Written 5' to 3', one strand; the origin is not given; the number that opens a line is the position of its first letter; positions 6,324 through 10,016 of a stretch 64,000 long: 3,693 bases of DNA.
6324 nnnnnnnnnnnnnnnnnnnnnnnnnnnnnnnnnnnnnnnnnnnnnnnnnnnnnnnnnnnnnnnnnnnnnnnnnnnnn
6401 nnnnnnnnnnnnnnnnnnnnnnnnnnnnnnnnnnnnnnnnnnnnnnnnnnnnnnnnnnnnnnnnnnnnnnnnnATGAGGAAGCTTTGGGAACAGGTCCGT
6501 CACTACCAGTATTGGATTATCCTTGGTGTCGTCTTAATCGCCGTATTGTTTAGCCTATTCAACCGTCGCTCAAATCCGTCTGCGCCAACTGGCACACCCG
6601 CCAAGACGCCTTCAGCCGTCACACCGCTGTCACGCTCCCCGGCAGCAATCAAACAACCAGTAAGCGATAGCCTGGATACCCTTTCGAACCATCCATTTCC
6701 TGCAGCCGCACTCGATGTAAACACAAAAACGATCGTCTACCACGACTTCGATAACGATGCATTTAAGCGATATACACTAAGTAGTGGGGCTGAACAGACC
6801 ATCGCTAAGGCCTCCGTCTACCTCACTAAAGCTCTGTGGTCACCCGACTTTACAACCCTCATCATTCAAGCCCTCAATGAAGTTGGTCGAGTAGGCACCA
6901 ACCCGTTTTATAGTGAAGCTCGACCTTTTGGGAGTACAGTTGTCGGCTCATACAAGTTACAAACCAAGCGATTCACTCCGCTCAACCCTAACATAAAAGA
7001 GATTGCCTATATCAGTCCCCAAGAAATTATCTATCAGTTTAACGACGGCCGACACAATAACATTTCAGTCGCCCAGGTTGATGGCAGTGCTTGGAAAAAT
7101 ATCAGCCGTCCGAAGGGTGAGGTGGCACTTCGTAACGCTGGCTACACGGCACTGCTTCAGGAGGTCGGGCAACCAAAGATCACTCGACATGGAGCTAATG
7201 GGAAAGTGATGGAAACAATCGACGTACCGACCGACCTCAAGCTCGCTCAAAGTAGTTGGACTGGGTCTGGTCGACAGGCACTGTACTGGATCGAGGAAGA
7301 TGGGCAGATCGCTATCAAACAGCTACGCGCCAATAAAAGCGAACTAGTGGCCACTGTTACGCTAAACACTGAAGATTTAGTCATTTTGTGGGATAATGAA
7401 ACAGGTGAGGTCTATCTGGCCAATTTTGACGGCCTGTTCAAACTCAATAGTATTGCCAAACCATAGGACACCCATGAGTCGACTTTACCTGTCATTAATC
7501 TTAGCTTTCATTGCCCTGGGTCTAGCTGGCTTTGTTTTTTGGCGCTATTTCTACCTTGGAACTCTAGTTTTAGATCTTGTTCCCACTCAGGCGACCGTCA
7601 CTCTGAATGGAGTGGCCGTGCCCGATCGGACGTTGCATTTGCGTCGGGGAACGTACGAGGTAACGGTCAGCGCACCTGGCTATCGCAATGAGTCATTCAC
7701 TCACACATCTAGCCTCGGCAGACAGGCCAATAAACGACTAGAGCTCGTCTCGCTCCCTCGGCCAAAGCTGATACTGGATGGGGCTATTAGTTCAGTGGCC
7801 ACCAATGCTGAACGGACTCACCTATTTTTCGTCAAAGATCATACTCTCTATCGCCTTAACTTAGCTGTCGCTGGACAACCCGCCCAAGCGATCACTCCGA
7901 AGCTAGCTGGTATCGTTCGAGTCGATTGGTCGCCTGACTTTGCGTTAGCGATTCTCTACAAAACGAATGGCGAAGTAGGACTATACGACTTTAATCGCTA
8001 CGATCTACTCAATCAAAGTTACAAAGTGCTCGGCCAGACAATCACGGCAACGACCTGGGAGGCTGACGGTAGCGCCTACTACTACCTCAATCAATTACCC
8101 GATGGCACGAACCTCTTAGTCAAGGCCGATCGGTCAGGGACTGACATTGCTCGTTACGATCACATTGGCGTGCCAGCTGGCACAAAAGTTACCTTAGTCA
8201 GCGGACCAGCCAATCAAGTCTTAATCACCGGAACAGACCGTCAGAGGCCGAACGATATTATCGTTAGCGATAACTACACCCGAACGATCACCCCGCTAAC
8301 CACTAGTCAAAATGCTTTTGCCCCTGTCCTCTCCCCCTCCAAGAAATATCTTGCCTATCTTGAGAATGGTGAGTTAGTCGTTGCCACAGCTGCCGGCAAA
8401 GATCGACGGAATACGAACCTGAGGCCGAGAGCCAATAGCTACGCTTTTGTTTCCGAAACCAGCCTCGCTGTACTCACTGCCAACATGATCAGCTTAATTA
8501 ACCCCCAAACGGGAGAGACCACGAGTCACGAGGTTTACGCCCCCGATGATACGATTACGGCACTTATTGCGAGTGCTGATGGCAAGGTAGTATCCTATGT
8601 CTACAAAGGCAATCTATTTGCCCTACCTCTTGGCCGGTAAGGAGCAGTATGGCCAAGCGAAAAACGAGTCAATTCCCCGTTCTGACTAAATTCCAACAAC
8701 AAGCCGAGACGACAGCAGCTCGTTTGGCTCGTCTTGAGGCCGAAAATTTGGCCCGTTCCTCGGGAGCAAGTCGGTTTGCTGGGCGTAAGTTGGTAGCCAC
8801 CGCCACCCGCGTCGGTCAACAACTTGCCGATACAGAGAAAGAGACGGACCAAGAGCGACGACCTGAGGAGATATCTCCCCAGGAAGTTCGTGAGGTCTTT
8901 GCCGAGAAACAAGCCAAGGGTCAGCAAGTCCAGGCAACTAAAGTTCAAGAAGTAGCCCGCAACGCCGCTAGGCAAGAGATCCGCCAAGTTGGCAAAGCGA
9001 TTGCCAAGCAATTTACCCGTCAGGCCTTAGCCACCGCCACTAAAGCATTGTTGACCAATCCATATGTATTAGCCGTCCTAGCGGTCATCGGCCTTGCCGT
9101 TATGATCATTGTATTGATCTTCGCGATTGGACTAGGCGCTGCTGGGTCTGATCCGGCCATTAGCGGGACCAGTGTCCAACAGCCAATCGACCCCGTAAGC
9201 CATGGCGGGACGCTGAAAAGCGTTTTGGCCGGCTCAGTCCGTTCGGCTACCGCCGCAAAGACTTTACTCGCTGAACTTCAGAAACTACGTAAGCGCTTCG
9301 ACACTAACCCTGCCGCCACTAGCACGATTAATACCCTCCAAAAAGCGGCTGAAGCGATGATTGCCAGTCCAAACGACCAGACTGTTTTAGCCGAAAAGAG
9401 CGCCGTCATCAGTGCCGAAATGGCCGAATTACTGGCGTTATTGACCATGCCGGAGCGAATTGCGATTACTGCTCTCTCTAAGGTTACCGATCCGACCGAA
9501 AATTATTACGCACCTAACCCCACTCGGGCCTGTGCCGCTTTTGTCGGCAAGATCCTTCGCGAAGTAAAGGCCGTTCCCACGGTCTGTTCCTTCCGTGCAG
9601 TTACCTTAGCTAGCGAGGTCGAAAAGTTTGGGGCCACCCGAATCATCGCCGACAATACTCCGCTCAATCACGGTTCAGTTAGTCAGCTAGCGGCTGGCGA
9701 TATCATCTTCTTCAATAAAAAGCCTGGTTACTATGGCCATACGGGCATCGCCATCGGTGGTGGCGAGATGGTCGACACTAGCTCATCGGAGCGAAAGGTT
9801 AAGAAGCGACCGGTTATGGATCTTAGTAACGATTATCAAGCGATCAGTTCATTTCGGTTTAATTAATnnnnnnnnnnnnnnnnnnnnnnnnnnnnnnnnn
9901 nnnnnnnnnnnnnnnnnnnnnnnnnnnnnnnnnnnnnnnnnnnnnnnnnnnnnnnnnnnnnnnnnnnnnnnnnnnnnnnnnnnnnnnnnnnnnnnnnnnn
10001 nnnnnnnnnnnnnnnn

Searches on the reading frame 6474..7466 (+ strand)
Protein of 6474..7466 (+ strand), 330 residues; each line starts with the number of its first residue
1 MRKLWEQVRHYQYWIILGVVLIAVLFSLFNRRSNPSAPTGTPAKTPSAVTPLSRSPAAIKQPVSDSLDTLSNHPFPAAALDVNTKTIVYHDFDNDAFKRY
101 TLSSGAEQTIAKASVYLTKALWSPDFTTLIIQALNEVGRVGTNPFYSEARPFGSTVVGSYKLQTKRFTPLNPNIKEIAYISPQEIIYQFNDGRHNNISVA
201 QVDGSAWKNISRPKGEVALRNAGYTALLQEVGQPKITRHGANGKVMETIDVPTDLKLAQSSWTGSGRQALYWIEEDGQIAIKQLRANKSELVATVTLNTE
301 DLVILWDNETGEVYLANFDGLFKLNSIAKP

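Call 21: search_protein_families(library=pfam, proteins=[window:6474-7466:+], max_evalue=0.001)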
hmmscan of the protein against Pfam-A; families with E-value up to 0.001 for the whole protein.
window:6474-7466:+ (330 aa): 0 families

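Call 60: search_protein_families(library=ncbifam, proteins=[window:6474-7466:+], max_evalue=0.1)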
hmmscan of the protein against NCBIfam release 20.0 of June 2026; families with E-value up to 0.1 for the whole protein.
window:6474-7466:+ (330 aa): 1 family
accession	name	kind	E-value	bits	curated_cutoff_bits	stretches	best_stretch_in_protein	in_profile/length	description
NF052228.1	T9SS_PorZ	equivalog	0.001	17.6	260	1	259-328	599-663/757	type IX secretion system anionic LPS delivery protein PorZ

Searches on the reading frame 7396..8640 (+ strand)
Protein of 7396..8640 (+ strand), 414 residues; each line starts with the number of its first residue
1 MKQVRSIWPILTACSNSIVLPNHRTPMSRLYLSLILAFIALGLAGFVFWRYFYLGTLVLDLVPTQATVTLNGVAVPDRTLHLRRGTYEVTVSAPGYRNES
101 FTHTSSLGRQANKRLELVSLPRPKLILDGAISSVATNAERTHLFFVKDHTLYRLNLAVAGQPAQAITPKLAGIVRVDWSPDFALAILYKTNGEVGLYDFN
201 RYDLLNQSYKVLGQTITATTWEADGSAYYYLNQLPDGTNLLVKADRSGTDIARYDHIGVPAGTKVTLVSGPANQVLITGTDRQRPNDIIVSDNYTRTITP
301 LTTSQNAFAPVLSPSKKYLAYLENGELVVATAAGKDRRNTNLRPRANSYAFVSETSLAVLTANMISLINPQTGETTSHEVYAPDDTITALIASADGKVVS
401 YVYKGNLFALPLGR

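Call 21: search_protein_families(library=pfam, proteins=[window:7396-8640:+], max_evalue=0.001)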
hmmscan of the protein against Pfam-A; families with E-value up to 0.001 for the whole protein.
window:7396-8640:+ (414 aa): 2 families
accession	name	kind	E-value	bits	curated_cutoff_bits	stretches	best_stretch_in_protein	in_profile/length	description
PF08308.17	PEGA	-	0.0002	21.6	20.8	1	55-98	2-48/71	PEGA domain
PF13620.12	CarboxypepD_reg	-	0.00037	21.2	32.3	0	82-108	45-72/82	Carboxypeptidase regulatory-like domain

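Call 60: search_protein_families(library=ncbifam, proteins=[window:7396-8640:+], max_evalue=0.1)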
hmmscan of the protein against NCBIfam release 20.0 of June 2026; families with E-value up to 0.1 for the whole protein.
window:7396-8640:+ (414 aa): 2 families
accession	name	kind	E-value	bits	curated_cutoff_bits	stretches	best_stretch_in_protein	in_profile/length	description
TIGR04046.1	MSMEG_0569_nitr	hypoth_equivalog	0.013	14.5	498.35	1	211-275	136-197/400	MSMEG_0569 family flavin-dependent oxidoreductase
NF001395.0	PRK00281.3-1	equivalog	0.068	12.5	394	0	10-126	80-191/306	undecaprenyl-diphosphate phosphatase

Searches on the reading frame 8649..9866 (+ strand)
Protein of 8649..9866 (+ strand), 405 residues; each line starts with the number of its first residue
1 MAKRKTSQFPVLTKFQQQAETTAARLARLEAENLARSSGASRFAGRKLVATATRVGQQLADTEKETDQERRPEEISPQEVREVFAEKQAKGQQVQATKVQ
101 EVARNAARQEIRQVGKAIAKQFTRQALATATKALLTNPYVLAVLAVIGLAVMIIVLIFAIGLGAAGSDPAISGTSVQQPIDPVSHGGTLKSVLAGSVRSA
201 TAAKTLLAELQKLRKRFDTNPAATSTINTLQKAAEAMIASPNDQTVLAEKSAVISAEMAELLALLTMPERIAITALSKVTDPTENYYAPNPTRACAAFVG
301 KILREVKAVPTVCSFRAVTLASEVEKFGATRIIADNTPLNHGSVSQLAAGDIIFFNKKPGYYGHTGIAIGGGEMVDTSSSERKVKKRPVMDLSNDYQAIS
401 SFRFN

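Call 21: search_protein_families(library=pfam, proteins=[window:8649-9866:+], max_evalue=0.001)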
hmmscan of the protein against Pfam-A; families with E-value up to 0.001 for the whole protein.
window:8649-9866:+ (405 aa): 1 family
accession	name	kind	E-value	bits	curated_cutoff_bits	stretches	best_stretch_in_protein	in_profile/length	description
PF00877.26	NLPC_P60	-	6.8e-05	23.2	23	1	343-388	47-90/105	NlpC/P60 family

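Call 60: search_protein_families(library=ncbifam, proteins=[window:8649-9866:+], max_evalue=0.1)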
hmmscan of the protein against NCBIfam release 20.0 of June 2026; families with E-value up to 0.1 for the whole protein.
window:8649-9866:+ (405 aa): 1 family
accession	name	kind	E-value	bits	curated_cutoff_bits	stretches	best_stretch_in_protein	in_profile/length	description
NF033742.1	NlpC_p60_RipB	exception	0.0082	15.8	335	1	344-389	148-191/206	NlpC/P60 family peptidoglycan endopeptidase RipB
